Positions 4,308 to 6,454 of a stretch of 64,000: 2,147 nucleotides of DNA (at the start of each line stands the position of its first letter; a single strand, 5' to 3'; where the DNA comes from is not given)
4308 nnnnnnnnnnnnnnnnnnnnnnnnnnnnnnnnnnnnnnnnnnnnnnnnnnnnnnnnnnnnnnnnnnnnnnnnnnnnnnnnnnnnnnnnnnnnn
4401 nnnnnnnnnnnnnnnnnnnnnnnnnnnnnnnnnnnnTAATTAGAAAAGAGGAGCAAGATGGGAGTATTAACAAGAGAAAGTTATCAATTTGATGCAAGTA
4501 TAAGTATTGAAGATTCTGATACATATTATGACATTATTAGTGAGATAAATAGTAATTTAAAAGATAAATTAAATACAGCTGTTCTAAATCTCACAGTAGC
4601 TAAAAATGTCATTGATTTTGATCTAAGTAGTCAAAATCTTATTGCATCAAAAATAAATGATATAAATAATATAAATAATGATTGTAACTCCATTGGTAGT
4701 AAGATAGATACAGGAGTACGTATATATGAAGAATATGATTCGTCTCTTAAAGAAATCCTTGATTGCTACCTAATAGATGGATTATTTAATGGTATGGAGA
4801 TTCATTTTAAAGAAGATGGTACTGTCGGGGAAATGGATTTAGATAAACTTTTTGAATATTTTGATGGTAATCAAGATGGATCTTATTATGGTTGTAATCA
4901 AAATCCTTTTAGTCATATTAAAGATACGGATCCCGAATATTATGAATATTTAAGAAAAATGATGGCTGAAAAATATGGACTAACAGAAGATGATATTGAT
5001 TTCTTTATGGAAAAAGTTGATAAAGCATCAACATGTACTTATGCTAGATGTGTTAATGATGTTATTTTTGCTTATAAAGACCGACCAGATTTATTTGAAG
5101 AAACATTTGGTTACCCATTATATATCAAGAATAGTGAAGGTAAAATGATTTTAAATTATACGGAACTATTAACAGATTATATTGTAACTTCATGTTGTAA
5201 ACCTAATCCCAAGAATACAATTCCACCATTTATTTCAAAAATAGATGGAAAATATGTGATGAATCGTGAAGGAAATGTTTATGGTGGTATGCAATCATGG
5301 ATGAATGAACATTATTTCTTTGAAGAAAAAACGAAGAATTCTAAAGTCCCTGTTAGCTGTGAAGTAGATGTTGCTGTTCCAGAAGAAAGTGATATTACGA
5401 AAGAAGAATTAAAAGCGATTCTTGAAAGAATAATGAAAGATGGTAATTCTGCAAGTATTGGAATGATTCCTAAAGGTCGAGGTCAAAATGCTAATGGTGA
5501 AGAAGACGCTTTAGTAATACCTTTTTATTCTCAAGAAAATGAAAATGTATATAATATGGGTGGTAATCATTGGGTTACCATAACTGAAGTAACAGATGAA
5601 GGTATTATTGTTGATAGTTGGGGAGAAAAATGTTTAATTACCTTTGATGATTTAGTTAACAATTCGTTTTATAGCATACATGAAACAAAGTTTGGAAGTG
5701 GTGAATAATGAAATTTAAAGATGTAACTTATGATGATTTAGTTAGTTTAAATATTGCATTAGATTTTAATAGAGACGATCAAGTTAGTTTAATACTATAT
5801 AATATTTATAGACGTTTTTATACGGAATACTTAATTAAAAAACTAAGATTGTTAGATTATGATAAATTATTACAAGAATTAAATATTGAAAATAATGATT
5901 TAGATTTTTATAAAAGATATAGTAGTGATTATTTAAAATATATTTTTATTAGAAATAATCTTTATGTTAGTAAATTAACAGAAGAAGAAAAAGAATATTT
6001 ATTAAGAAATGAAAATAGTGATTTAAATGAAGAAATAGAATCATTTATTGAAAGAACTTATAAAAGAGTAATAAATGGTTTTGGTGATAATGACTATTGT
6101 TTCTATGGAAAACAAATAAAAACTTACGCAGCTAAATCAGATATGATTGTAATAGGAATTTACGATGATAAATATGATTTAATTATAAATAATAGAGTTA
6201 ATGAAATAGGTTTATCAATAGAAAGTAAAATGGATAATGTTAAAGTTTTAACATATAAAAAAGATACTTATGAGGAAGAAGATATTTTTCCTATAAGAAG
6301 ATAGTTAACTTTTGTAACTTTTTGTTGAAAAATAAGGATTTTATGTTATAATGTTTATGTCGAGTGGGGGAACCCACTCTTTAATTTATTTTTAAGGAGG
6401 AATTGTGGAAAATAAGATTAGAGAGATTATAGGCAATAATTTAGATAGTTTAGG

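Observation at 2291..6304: Atypical WXG100/LXG-like effector cassette with two tandem full-length papain-like paralogues and one coupled partner gene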

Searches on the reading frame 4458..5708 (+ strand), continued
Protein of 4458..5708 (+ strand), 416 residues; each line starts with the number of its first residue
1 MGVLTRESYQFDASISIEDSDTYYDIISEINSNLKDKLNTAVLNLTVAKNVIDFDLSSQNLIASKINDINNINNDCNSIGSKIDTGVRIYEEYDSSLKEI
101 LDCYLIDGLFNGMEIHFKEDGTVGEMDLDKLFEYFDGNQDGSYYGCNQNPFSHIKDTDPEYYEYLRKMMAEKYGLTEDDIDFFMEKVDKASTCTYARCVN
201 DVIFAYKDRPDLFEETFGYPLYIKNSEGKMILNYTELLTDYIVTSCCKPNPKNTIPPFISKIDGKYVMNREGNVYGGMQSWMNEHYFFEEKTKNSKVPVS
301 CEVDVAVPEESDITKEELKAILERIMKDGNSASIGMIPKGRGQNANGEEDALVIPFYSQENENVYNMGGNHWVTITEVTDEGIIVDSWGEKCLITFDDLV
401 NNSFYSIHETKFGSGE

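Call 97: search_protein_families(library=pfam, proteins=[L004:1208-1495:+, L004:1495-1824:+, L004:1824-2126:+], max_evalue=1)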
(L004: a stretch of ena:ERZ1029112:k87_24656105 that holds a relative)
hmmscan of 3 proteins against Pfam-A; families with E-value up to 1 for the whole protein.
L004:1208-1495:+ (95 aa): 14 families
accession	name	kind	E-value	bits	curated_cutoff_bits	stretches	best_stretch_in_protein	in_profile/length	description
PF24423.1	OVT1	-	0.0017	19.1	30.9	1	6-82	23-100/100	Major antigen, helical domain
PF06103.16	DUF948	-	0.0064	17.1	37.2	1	7-41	35-69/89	Bacterial protein of unknown function (DUF948)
PF06009.19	Laminin_II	-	0.0071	16.8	33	1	55-91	5-41/138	Laminin Domain II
PF01601.21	CoV_S2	-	0.0083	15.2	40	1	5-91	192-273/521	Coronavirus spike glycoprotein S2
PF24132.1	DUF7399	-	0.012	16.5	27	1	47-92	56-99/134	Family of unknown function (DUF7399)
PF06479.17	Ribonuc_2-5A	-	0.014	16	23.3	1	49-92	42-85/127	Ribonuclease 2-5A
PF14131.11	DUF4298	-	0.028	14.9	27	1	7-45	4-42/87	Domain of unknown function (DUF4298)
PF14010.12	PEPcase_2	-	0.036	13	25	1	8-88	395-468/493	Phosphoenolpyruvate carboxylase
PF01594.21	AI-2E_transport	-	0.049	13.2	34.3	1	10-77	75-141/327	AI-2E family transporter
PF06295.17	ZapG-like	-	0.084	13.4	33.5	1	56-92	38-74/123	Z-ring associated protein G-like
PF24026.1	DUF7337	-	0.091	13.3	30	1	50-86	12-48/61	Family of unknown function (DUF7337)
PF04803.17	Cor1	-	0.1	13.4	32.1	1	10-91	25-105/132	Cor1/Xlr/Xmr conserved region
PF04513.17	Baculo_PEP_C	-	0.1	13.1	38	1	4-92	29-117/140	Baculovirus polyhedron envelope protein, PEP, C terminus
PF03670.18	UPF0184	-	0.79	10.6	21.5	0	62-91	28-57/83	Uncharacterised protein family (UPF0184)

L004:1495-1824:+ (109 aa): 3 families
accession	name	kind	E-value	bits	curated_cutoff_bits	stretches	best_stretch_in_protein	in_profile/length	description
PF21698.3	Spo16_C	-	0.013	15.6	27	1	23-39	27-43/43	Spo16 protein, C-terminal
PF08807.15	DUF1798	-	0.046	14.3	25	1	50-98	59-107/108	Bacterial domain of unknown function (DUF1798)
PF19668.4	DUF6171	-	0.11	13.3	27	1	30-62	16-48/80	Family of unknown function (DUF6171)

L004:1824-2126:+ (100 aa): 0 families

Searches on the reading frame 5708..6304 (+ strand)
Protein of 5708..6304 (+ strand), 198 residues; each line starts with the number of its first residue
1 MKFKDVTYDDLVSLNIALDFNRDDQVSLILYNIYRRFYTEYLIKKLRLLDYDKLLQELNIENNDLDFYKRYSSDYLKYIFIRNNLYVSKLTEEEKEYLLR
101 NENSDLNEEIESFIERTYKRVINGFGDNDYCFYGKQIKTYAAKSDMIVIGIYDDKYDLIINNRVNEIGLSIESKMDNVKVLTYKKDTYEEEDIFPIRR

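Call 3: search_protein_families(library=pfam, proteins=[window:5708-6304:+], max_evalue=1)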
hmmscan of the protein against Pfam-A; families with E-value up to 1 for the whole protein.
window:5708-6304:+ (198 aa): 0 families

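Call 4: search_protein_families(library=ncbifam, proteins=[window:5708-6304:+], max_evalue=1)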
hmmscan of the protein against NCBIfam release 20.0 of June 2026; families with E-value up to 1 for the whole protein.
window:5708-6304:+ (198 aa): 0 families

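Call 61: search_solved_structures(query=A13, max_evalue=10)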
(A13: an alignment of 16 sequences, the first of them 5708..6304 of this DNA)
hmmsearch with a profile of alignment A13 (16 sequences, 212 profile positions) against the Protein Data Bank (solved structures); distinct sequences matched with E-value up to 10: 1.
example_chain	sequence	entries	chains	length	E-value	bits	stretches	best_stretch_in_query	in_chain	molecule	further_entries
2j67_A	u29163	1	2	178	0.32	13.9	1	70-157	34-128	TOLL LIKE RECEPTOR 10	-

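Call 84: find_homologous_proteins(query=A13, max_evalue=0.001)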
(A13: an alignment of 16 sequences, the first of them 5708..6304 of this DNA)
Query A13 (16 sequences) (198 aa, profile of the alignment): 18 proteins with E <= 0.001 among 8000 candidates.
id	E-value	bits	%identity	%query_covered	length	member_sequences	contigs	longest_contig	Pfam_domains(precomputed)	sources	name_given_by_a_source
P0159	5.9e-51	191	82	100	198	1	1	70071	-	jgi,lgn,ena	-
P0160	1.6e-50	190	100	100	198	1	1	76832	-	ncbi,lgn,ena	-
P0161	3.5e-50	189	26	55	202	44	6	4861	-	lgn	-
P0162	3.6e-50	189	99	100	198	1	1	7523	-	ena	-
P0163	4.6e-50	188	98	100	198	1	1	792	-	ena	-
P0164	5.6e-49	185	97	100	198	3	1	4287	-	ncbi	-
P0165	7.4e-49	184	26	45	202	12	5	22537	-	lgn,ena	-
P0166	2.1e-48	183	58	99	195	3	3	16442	-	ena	-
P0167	5.6e-42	162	69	100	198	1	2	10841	-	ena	-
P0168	2.7e-39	153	26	44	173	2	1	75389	-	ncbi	-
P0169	4.8e-36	143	25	58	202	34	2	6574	-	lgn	-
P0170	7.8e-32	129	23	65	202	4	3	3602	-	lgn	-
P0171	1.1e-24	105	31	48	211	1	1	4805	-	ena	-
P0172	1.4e-24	105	32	48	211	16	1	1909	-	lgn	-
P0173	2.4e-24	104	32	48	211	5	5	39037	-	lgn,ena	-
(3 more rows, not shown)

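Call 85: find_encoding_contigs(protein=P0160, flank=10000, max_places=4)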
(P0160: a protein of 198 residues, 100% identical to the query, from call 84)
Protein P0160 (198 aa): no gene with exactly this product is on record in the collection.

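Call 86: find_encoding_contigs(protein=P0167, flank=10000, max_places=3)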
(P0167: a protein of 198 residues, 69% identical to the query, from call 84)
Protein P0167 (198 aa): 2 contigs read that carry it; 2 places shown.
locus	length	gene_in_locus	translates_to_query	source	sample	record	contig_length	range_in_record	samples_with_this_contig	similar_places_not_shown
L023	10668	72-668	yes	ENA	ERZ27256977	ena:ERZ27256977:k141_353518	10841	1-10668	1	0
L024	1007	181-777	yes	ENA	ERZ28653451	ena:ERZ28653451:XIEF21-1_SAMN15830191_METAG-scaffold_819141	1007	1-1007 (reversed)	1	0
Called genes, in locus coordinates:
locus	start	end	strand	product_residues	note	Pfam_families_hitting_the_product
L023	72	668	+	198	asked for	-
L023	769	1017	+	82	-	PF02576:RimP_N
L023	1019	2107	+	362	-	PF08529:NusA_N, PF00575:S1 (faint), PF13184:KH_NusA_1st, PF26594:KH_NusA_2nd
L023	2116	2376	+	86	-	PF04296:YlxR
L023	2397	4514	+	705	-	PF03144:GTP_EFTU_D2 (faint), PF04760:IF2_N, PF00009:GTP_EFTU, PF00025:Arf (weak), PF01926:MMR_HSR1, PF02421:FeoB_N (faint), PF22042:EF-G_D2, PF11987:IF-2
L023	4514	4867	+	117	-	PF02033:RBFA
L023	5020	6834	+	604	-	PF00501:AMP-binding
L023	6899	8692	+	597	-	PF02518:HATPase_c, PF00072:Response_reg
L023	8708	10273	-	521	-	-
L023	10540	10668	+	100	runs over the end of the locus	?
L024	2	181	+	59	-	?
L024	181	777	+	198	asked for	-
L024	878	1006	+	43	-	?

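Call 87: find_encoding_contigs(protein=P0166, flank=10000, max_places=3)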
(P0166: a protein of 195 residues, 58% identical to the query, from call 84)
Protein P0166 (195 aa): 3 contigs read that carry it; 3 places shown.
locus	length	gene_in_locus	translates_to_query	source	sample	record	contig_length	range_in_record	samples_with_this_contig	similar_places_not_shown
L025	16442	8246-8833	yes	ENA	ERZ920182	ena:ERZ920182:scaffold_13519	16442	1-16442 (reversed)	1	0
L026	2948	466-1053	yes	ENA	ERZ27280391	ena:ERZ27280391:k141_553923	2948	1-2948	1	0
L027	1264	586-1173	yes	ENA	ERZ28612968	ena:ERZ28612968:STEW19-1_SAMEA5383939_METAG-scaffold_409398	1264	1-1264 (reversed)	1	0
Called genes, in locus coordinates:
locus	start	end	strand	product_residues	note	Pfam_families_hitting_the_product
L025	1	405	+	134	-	?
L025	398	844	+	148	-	PF07963:N_methyl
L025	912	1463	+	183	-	PF07963:N_methyl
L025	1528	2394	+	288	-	PF01261:AP_endonuc_2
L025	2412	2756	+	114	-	PF00575:S1, PF23459:S1_RRP5 (weak)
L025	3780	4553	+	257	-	PF01048:PNP_UDP_1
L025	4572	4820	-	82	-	PF00037:Fer4 (weak), PF06902:Fer4_19 (faint), PF12797:Fer4_2 (weak), PF12837:Fer4_6 (weak), PF12838:Fer4_7 (faint), PF13459:Fer4_15, PF13183:Fer4_8 (weak), PF13370:Fer4_13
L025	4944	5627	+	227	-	-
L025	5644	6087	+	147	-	PF13203:DUF2201_N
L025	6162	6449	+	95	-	-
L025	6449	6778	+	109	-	-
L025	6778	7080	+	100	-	-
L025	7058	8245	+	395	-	-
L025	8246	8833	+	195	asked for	-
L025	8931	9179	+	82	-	PF02576:RimP_N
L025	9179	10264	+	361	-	PF08529:NusA_N, PF00575:S1 (faint), PF13184:KH_NusA_1st, PF26594:KH_NusA_2nd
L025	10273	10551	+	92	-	PF04296:YlxR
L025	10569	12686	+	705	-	PF03144:GTP_EFTU_D2 (faint), PF04760:IF2_N, PF00009:GTP_EFTU, PF00025:Arf (weak), PF01926:MMR_HSR1, PF02421:FeoB_N (faint), PF22042:EF-G_D2, PF11987:IF-2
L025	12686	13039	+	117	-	PF02033:RBFA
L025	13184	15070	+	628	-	-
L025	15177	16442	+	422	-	?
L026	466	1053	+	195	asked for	-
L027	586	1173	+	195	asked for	-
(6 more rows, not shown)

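Call 97: search_protein_families(library=pfam, proteins=[L025:6162-6449:+, L025:6449-6778:+, L025:6778-7080:+, L025:4944-5627:+], max_evalue=1)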
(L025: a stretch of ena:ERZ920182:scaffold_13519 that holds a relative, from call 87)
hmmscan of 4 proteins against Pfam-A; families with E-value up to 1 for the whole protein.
L025:6162-6449:+ (95 aa): 3 families
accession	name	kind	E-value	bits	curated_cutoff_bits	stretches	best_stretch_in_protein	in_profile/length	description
PF24423.1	OVT1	-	0.0029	18.4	30.9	1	7-67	24-85/100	Major antigen, helical domain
PF01594.21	AI-2E_transport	-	0.12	12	34.3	1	7-76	72-140/327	AI-2E family transporter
PF12732.12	YtxH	-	0.22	12.4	37.5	0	41-93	17-69/71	YtxH-like protein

L025:6449-6778:+ (109 aa): 2 families
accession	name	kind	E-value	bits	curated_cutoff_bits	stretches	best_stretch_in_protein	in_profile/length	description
PF20196.3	DUF6559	-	0.051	14.1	27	1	50-102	34-86/126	Family of unknown function (DUF6559)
PF21698.3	Spo16_C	-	0.092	12.9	27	1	24-39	28-43/43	Spo16 protein, C-terminal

L025:6778-7080:+ (100 aa): 0 families

L025:4944-5627:+ (227 aa): 4 families
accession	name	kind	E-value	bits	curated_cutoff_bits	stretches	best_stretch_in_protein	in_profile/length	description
PF09001.16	DUF1890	-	0.02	15.6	25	1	69-108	46-85/141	Domain of unknown function (DUF1890)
PF16959.10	Collectrin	-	0.02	15.1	27.1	1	195-226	115-146/154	Renal amino acid transporter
PF02829.19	3H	-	0.039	14.6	25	1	64-124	33-89/97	3H domain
PF14914.11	LRRC37AB_C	-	0.45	10.9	27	1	178-226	90-136/147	LRRC37A/B like protein 1 C-terminal domain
